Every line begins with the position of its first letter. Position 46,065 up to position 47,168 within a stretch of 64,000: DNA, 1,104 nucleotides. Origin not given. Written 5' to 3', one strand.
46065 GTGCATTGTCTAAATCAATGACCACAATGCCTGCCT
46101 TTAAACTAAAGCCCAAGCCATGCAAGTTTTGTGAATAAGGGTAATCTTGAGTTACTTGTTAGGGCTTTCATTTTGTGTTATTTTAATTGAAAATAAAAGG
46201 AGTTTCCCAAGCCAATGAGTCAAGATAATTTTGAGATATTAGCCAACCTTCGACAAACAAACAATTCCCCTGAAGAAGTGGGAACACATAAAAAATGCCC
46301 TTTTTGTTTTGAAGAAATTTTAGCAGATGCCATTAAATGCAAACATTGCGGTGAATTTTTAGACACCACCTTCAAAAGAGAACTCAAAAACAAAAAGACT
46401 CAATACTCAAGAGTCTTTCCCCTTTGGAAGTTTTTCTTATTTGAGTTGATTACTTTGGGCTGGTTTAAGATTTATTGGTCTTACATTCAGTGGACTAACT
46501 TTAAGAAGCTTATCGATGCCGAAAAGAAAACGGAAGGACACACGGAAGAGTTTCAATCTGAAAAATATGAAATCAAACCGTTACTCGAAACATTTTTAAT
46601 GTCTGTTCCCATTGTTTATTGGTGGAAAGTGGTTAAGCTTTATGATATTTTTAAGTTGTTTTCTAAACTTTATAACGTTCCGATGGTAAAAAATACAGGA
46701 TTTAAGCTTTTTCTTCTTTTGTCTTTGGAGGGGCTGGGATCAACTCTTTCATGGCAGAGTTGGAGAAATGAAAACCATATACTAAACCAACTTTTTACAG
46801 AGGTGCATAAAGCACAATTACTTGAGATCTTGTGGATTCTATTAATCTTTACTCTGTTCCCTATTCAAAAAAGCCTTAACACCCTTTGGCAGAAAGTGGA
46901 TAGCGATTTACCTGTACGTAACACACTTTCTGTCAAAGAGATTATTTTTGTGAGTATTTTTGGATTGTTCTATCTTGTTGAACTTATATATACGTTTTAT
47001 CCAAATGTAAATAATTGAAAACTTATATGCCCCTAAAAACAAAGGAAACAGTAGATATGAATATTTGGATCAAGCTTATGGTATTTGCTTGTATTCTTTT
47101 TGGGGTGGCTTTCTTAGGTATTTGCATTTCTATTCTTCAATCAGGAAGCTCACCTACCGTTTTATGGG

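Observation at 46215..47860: Candidate novel membrane-effector cassette replacing the recombinase 5' half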

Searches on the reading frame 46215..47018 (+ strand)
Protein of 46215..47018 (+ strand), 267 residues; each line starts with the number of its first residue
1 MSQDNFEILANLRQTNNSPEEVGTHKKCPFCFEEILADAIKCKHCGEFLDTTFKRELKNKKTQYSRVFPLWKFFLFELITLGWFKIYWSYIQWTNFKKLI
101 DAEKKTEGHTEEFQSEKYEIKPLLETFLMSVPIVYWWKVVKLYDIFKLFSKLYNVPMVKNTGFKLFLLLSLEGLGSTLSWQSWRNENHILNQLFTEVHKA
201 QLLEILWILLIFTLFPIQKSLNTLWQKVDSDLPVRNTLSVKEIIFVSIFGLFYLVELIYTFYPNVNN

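Call 6: search_protein_families(library=pfam, proteins=[window:46215-47018:+], max_evalue=0.1)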
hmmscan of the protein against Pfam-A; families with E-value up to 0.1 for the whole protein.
window:46215-47018:+ (267 aa): 5 families
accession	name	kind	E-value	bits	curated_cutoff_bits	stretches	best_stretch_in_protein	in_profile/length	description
PF14018.11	DUF4234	-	0.0039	17.7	25.3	1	69-131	2-50/70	Domain of unknown function (DUF4234)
PF12773.13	DZR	-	0.012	16.2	27.3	1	28-50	1-23/45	Double zinc ribbon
PF23137.1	HVO_0758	-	0.023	14.9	27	0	14-33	31-50/55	HVO_0758 mu-protein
PF13248.11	Zn_ribbon_3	-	0.036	14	27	1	25-47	2-24/26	zinc-ribbon domain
PF10571.15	UPF0547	-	0.052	14.1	29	1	26-46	1-21/26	Uncharacterised protein family UPF0547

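Call 7: search_protein_families(library=padloc, proteins=[window:46215-47018:+], max_evalue=0.1)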
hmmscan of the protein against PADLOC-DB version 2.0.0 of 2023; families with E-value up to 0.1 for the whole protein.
window:46215-47018:+ (267 aa): 0 families

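Call 10: find_encoding_contigs(protein=window:46215-47018:+, flank=10000, max_places=10)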
Protein window:46215-47018:+ (267 aa): 2 contigs read that carry it; 2 places shown.
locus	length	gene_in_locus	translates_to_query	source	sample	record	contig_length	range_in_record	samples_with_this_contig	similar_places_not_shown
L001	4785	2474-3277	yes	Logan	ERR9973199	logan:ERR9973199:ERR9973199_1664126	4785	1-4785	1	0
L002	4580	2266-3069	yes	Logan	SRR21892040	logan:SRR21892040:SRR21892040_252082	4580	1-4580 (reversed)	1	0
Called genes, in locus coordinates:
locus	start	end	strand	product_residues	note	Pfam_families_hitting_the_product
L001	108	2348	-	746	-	PF22763:NrS1-1_pol-like_HBD, PF13148:DUF3987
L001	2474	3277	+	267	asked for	-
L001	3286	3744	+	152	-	-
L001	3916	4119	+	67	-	-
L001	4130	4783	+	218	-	?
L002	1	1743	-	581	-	?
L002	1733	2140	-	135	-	-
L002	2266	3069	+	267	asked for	-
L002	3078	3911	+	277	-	-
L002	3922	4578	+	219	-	?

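Call 15: find_related_loci(query=window:46215-47018:+, collection=genome_contigs, flank=10000)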
Query window:46215-47018:+ (267 aa) in genome_contigs; peptide patterns used: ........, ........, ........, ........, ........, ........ (x = any residue, [..] = any of these).
21 stretches matched a pattern; 2 encode a relative of the query (tblastn E <= 1e-3); 2 distinct loci.
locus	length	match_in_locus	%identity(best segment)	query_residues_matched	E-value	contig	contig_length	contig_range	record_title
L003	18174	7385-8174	81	1-255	2e-44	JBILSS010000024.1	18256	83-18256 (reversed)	MAG: Vampirovibrionales bacterium isolate ME2018-07-03_3300044637_group8_bin134 Rohwer_bin1413_scaffold_1556_c1, whole g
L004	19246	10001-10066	61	25-47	2e-4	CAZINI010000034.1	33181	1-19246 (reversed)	MAG TPA_asm: uncultured Ruminococcus sp. isolate binchicken_co370_326 genome assembly, contig: NODE_1516_length_33181_co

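Call 18: find_homologous_proteins(query=window:46215-47018:+, max_evalue=0.01)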
Query window:46215-47018:+ (267 aa): 70 proteins with E <= 0.01 among 435 candidates.
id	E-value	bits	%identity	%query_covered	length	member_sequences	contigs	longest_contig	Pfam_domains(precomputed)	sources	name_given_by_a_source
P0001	2.2e-176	603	100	100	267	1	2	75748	-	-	-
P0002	8.9e-39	152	81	33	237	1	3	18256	-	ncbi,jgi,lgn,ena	jgi:hypothetical protein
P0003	9.3e-21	93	30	89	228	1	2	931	PF14018.12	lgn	-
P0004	1.4e-15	76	63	11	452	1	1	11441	PF13240.12,PF12773.14,PF17032.11,PF27311.1,PF13248.12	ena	-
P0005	1.1e-7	50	58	18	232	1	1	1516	PF12728.14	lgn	-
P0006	5.9e-7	47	42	28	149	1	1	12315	PF13248.12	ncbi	-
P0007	1.9e-6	46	50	19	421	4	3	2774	PF13367.12,PF12773.14,PF13248.12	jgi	jgi:RsiW-degrading membrane proteinase PrsW (M82 family)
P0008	2.4e-6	45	69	13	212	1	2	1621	PF14373.12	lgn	-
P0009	2.7e-6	45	74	12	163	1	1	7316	PF10601.15,PF13248.12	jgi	jgi:DNA-directed RNA polymerase subunit M/transcription elongation factor TFIIS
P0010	3.5e-6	45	32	37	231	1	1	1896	PF12773.14,PF13248.12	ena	-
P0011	3.8e-6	45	41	30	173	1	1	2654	PF05154.22,PF13248.12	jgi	jgi:TM2 domain-containing membrane protein YozV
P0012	5.0e-6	44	48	21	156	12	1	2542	-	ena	-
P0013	6.9e-6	44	53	13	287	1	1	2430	PF13240.12,PF12773.14,PF13248.12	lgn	-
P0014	7.5e-6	44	59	15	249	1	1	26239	PF14237.12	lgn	-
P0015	1.4e-5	43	58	17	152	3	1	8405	-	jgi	jgi:hypothetical protein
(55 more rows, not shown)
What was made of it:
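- On Zn-ribbon/DUF4234-DUF4328 membrane family (gene 1): P0003 at E 9e-21 with 89% coverage (call 18).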

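Call 19: find_homologous_proteins(query=L002:3078-3908:+, max_evalue=0.01)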
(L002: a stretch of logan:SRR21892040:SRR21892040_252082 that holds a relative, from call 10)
Query L002:3078-3908:+ (277 aa): 2 proteins with E <= 0.01 among 575 candidates.
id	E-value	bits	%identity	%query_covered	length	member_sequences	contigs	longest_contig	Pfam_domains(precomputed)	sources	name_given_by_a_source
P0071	2.2e-177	606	100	100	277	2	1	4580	-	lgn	-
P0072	5.1e-147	506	84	100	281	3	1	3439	-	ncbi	-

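Call 21: find_encoding_contigs(protein=P0072, flank=10000)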
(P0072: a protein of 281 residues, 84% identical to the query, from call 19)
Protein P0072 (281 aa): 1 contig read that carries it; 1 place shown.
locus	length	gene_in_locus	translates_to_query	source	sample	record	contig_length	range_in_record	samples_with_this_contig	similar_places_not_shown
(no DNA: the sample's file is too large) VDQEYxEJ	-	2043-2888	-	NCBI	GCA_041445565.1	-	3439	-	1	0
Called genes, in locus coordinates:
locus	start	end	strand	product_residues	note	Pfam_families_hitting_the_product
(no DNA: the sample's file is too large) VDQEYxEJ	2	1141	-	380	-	?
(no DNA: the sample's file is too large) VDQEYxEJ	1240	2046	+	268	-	-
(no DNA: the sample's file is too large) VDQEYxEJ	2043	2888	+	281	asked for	-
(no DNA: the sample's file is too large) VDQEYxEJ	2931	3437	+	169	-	?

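Call 22: find_encoding_contigs(protein=P0003, flank=10000)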
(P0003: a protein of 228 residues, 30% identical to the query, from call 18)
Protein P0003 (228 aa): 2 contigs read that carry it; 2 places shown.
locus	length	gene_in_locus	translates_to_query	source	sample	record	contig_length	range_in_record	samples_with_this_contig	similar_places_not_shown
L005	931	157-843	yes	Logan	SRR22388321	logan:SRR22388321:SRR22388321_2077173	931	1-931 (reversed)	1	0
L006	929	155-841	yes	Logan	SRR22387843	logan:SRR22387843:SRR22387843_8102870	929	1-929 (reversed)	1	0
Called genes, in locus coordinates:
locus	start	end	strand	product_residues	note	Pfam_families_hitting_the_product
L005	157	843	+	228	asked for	PF14018:DUF4234 (weak)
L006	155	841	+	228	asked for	PF14018:DUF4234 (weak)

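Call 23: find_related_loci(query=P0072, collection=genome_contigs, flank=10000)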
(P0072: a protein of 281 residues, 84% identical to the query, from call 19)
Query P0072 (281 aa) in genome_contigs; peptide patterns used: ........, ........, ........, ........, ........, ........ (x = any residue, [..] = any of these).
50 stretches matched a pattern, but none encodes a relative of the query by tblastn (E <= 1e-3).

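Call 25: find_related_loci(query=A1, collection=metagenome_contigs, flank=10000)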
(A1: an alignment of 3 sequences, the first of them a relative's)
Query A1 (277 aa) in metagenome_contigs; peptide patterns used: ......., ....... (x = any residue, [..] = any of these).
394 stretches matched a pattern, but none encodes a relative of the query by tblastn (E <= 1e-3).

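Call 26: find_related_loci(query=A1, collection=viral_contigs, flank=10000)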
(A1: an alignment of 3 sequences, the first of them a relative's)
Query A1 (277 aa) in viral_contigs; peptide patterns used: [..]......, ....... (x = any residue, [..] = any of these).
75 stretches matched a pattern, but none encodes a relative of the query by tblastn (E <= 1e-3).

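Call 49: predict_structure(alignment_id=A2)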
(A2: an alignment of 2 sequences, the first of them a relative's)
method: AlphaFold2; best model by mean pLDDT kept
length: 281 residues; sequences in the alignment: 2
mean_pLDDT: 56.3   pTM: 0.44
mean pLDDT of the five models: 56.3, 52.3, 52.2, 50.8, 48.8
residues with pLDDT >= 90: 0; 70-90: 45; 50-70: 147; < 50: 89
segments of 3 or more residues with pLDDT < 50: 1-28, 37-77, 224-231, 279-281
pLDDT, mean of each block of 10 residues (from residue 1): 33 42 47 49 44 44 43 46 55 60 62 73 75 68 65 70 64 74 66 68 61 58 47 54 53 53 55 50 37
secondary structure, 60 per line:
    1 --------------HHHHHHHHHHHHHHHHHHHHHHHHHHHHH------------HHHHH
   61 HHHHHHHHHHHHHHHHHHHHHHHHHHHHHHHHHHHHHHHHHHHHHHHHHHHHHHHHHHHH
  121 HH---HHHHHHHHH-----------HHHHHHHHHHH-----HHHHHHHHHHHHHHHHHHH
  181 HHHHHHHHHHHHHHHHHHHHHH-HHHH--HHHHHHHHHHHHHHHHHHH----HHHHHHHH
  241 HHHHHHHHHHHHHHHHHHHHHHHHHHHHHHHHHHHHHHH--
elements in order: H15-43 H56-122 H126-134 H146-156 H162-202 H204-207 H210-228 H233-279

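Call 50: search_protein_representatives(alignment_id=A2)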
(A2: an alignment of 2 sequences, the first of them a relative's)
Query: 2 sequences, 281 profile positions. Proteins with E-value up to 0.001 (for the whole library): 1; up to 1e-10: 1; up to 1e-30: 1. The best 1 are listed.
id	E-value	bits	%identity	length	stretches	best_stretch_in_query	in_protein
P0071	5.0e-183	623.3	-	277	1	5-281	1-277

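Call 64: search_protein_families(alignment_id=A5, library=pfam, max_evalue=0.001)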
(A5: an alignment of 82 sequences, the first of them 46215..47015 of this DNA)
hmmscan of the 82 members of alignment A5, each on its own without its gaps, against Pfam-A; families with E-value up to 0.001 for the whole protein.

A. member 1, window:46215-47015:+ (267 aa): 0 families

B. families by the number of members that match (of 82 scanned): 16 families
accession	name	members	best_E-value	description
PF14018.11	DUF4234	63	4.8e-11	Domain of unknown function (DUF4234)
PF13248.11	Zn_ribbon_3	32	2.1e-09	zinc-ribbon domain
PF14219.11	DUF4328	32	2.9e-07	Domain of unknown function (DUF4328)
PF10571.15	UPF0547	19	2.4e-08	Uncharacterised protein family UPF0547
PF13240.11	Zn_Ribbon_1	14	4.2e-10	zinc-ribbon domain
PF12773.13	DZR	13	5e-10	Double zinc ribbon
PF20403.5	DUF6693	4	0.00031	Family of unknown function (DUF6693)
PF24460.1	DUF7575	3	4.6e-07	Domain of unknown function (DUF7575)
PF18936.5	DUF5684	2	0.00044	Family of unknown function (DUF5684)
PF13717.11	Zn_ribbon_4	1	5.5e-11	zinc-ribbon domain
PF24463.1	DUF7577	1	6.7e-06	Domain of unknown function (DUF7577)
PF22747.2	Zn_ribbon_DUF2089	1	0.00016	DUF2089 zinc ribbon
PF08271.17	Zn_Ribbon_TF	1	0.00019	TFIIB zinc-binding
PF07666.16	MpPF26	1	0.00051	M penetrans paralogue family 26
PF14803.11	Zn_ribbon_Nudix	1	0.00089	Nudix N-terminal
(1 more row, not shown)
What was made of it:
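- On Zn-ribbon/DUF4234-DUF4328 membrane family (gene 1): By contrast, 63 of the 82 aligned members hit DUF4234 at E<=1e-3 (call 64).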

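Call 67: predict_structure(alignment_id=A5)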
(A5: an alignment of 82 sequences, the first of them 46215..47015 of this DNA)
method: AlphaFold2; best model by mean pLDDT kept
length: 267 residues; sequences in the alignment: 82
mean_pLDDT: 84.7   pTM: 0.71
mean pLDDT of the five models: 84.7, 84.1, 83.8, 83.8, 83.2
residues with pLDDT >= 90: 145; 70-90: 73; 50-70: 45; < 50: 4
segments of 3 or more residues with pLDDT < 50: none
pLDDT, mean of each block of 10 residues (from residue 1): 56 54 81 93 90 65 89 94 91 94 80 80 94 91 94 93 89 88 72 73 90 94 96 92 93 90 68
secondary structure, 60 per line:
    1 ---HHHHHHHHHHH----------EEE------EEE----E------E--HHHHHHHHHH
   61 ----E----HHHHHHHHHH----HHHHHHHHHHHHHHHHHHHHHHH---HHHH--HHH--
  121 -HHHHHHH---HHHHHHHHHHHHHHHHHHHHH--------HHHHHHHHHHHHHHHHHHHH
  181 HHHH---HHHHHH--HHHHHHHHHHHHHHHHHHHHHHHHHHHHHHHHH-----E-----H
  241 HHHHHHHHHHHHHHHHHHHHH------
elements in order: H4-14 E25-27 E34-36 H51-60 H70-79 H84-106 H110-113 H122-128 H132-152 H161-184 H188-193 H196-228 H240-261
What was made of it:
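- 46215..47018 (+): Gene 1: a 267-aa inner-membrane protein. It has an N-terminal cytoplasmic Zn ribbon (C28, C31, C42, C45) and a 4-5-helix domain of the DUF4234/DUF4328 type. The AF2 model has pLDDT 84.7 and pTM 0.71 (call 67).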

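Call 70: fold_search(model_id=the predicted structure, library=pdb)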
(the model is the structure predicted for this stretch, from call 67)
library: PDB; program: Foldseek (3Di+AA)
matches with E <= 10: 175; with E <= 0.001: 0
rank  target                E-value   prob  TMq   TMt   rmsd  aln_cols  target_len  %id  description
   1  7b5l_H                7.1e-01  0.14  0.19  0.14  20.0       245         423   10  Ubiquitin ligation to F-box protein substrates by SCF-RBR E3-E3 super-assembly: NEDD8-CUL1-RBX1-SKP1-SKP2-CKSHS1-Cycli (released 2021-02-10)
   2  6zbf_A                1.1e+00  0.06  0.14  0.09  33.9       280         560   16  Merozoite surface protein 1 (MSP-1) from Plasmodium falciparum, alternative conformation 3 (released 2021-05-19)
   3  5tte_B                1.1e+00  0.06  0.14  0.10  24.4       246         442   12  Crystal Structure of an RBR E3 ubiquitin ligase in complex with an E2-Ub thioester intermediate mimic (released 2017-08-23)
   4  6zbd_A                1.5e+00  0.05  0.14  0.09  33.9       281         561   16  Merozoite surface protein 1 (MSP-1) from Plasmodium falciparum, alternative conformation 2 (released 2021-05-19)
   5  6ek8                  1.6e+00  0.09  0.19  0.20  30.4       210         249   14  YaxB from Yersinia enterocolitica (released 2018-05-16)
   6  6zbc_A                1.7e+00  0.04  0.14  0.09  34.0       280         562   15  Merozoite surface protein 1 (MSP-1) from Plasmodium falciparum, main conformation (released 2021-05-19)
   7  8gyo_A                1.8e+00  0.02  0.12  0.10  35.7       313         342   16  Inner channel lipids regulated gating mechanism of human pannexins. (released 2024-04-17)
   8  4kbl_B                2.1e+00  0.05  0.15  0.11  25.0       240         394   10  Structure of HHARI, a RING-IBR-RING ubiquitin ligase: autoinhibition of an Ariadne-family E3 and insights into ligatio (released 2013-05-29)
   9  8jh0_B                2.3e+00  0.06  0.16  0.16  21.4       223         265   10  Crystal structure of the light-driven sodium pump IaNaR (released 2023-11-01)
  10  9a6c_A                2.3e+00  0.03  0.12  0.07  24.6       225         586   10  Integrative model of YYDD-YYDB by crosslinking MS and deep learning (released 2024-09-18)
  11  4pr9_F                2.6e+00  0.08  0.20  0.27  11.0       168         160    9  Human Vinculin (residues 891-1066) in complex with PIP (released 2014-12-10)
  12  6tk1                  2.9e+00  0.07  0.20  0.20  19.8       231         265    7  Femtosecond to millisecond structural changes in a light-driven sodium pump: 20ms structure of KR2 with extrapolated, li (released 2020-05-27)
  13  8gyo_B                2.9e+00  0.02  0.12  0.10  37.5       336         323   15  Inner channel lipids regulated gating mechanism of human pannexins. (released 2024-04-17)
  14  4k34_A                3.0e+00  0.07  0.18  0.14  19.2       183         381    7  Crystal structures of CusC review conformational changes accompanying folding and transmembrane channel formation (released 2013-10-16)
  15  5l0h                  3.2e+00  0.08  0.23  0.29  14.0       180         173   10  Human metavinculin MVt cardiomyopathy-associated mutant R975W (residues 959-1134) in complex with PIP2 (released 2016-08-31)
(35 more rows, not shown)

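Call 71: fold_search(model_id=the predicted structure, library=viral)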
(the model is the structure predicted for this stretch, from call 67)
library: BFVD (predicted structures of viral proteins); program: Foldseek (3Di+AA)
matches with E <= 10: 279; with E <= 0.001: 0
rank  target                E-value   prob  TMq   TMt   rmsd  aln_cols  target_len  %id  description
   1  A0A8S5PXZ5            2.6e-01  1.00  0.11  0.25   9.2        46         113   41  Zinc-ribbon containing domain protein [Podoviridae sp. ctIlO27]
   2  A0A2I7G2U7            2.7e-01  0.10  0.16  0.08  36.1       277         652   10  Putative gp124-like protein [Esparto virus]
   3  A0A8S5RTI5            3.0e-01  0.15  0.11  0.16  20.2       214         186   18  Zinc-ribbon containing domain protein [Caudovirales sp. gcode 4]
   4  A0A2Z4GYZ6            3.7e-01  0.99  0.10  0.25   8.1        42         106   36  (no name in the UniProt tables at hand)
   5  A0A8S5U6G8            4.5e-01  0.95  0.11  0.25  14.3        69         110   20  Zinc-ribbon containing domain protein [Siphoviridae sp. ctwHj1]
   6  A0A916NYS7            4.5e-01  0.09  0.15  0.11  21.4       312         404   14  RING-type domain-containing protein [Mythimna separata entomopoxvirus 'L']
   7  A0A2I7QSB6            5.3e-01  0.97  0.11  0.33   8.5        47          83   26  (no name in the UniProt tables at hand)
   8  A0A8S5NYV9            6.2e-01  0.96  0.10  0.13  10.9        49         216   26  tRNA_anti-like [Siphoviridae sp. ctiMP24]
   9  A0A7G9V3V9            8.0e-01  0.97  0.11  0.56   7.8        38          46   32  (no name in the UniProt tables at hand)
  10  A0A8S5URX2            8.0e-01  0.96  0.10  0.16   7.5        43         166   30  Putative cytoplasmic protein (Fragment) [Siphoviridae sp. ctAvy12]
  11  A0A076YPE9            8.5e-01  0.08  0.15  0.11  24.7       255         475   10  Tape masure protein [Staphylococcus phage P108]
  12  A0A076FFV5            8.9e-01  0.84  0.10  0.26  10.8        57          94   28  Putative zf-DHHC domain containing protein [Aureococcus anophagefferens virus]
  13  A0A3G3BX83            9.9e-01  0.14  0.20  0.27  28.3       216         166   13  (no name in the UniProt tables at hand)
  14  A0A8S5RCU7            1.2e+00  0.63  0.11  0.40  11.4        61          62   23  PROTEIN/RNA Complex, archaeal, ribosomal, 50S, protein.0A [virus sp. ctmTa7]
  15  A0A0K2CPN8            1.3e+00  0.13  0.09  0.21  19.4        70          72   17  Uncharacterized protein [Brevibacillus phage SecTim467]
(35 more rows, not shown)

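Call 72: search_protein_families(library=phrogs, proteins=[window:46215-47015:+, P0072], max_evalue=0.01)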
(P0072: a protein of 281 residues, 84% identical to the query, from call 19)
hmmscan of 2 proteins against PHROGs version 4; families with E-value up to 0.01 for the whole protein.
window:46215-47015:+ (267 aa): 6 families
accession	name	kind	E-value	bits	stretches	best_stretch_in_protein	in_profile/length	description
phrog_8436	-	unknown function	1.8e-09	38.6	1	17-57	55-95/110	-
phrog_8032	-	unknown function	8.1e-08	33.6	1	23-49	71-97/173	-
phrog_31852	-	unknown function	2.8e-07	32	1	21-49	90-118/121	-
phrog_1788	-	unknown function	2.3e-05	25.6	1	25-47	17-39/133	-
phrog_23817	-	unknown function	2.9e-05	25.1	1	25-54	5-34/110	-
phrog_38854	-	unknown function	0.00012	22.6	1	21-48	187-214/217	-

P0072 (281 aa): 0 families
